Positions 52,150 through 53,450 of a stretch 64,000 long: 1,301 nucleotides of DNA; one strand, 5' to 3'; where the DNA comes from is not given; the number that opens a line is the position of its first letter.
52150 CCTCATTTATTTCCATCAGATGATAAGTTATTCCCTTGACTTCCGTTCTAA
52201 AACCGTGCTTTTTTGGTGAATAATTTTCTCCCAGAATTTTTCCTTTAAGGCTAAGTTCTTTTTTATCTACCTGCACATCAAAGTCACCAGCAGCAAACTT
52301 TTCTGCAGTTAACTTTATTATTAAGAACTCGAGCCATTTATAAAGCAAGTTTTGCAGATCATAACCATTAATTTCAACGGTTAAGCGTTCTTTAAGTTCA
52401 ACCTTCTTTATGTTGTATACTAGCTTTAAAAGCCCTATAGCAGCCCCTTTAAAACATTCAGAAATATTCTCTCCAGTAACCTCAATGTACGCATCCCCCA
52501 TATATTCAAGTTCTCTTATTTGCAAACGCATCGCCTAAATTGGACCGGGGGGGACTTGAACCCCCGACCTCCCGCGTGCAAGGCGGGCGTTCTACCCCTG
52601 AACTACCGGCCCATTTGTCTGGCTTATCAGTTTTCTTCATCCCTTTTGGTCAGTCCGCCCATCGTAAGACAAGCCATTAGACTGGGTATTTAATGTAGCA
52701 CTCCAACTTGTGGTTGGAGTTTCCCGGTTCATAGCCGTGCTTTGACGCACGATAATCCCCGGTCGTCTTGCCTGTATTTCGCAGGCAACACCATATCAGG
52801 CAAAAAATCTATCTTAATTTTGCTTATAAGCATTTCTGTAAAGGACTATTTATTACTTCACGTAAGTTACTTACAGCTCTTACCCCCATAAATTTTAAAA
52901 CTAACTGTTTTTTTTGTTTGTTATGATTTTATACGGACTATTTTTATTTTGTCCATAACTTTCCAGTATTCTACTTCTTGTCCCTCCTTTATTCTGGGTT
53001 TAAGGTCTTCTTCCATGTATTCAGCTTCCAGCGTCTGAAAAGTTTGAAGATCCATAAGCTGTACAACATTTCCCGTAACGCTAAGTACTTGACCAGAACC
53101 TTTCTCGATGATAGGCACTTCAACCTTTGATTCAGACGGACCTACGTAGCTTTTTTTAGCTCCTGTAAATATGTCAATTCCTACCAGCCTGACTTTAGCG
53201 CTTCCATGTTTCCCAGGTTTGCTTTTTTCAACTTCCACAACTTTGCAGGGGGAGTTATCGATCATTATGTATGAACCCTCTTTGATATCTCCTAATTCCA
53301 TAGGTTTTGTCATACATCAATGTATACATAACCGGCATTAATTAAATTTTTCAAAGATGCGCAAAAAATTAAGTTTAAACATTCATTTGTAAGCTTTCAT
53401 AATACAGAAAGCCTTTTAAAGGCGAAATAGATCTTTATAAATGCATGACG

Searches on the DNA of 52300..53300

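Call 77: search_with_rna_model(model_id=R1, source=window, start=52300, end=53300, max_evalue=1, show_alignments=1)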
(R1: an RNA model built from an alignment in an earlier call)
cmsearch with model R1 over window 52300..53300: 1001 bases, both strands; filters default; matches with E-value up to 1: 1.
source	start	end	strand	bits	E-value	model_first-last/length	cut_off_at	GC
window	52693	52795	-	46.2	8.4e-13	1-151/151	no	0.51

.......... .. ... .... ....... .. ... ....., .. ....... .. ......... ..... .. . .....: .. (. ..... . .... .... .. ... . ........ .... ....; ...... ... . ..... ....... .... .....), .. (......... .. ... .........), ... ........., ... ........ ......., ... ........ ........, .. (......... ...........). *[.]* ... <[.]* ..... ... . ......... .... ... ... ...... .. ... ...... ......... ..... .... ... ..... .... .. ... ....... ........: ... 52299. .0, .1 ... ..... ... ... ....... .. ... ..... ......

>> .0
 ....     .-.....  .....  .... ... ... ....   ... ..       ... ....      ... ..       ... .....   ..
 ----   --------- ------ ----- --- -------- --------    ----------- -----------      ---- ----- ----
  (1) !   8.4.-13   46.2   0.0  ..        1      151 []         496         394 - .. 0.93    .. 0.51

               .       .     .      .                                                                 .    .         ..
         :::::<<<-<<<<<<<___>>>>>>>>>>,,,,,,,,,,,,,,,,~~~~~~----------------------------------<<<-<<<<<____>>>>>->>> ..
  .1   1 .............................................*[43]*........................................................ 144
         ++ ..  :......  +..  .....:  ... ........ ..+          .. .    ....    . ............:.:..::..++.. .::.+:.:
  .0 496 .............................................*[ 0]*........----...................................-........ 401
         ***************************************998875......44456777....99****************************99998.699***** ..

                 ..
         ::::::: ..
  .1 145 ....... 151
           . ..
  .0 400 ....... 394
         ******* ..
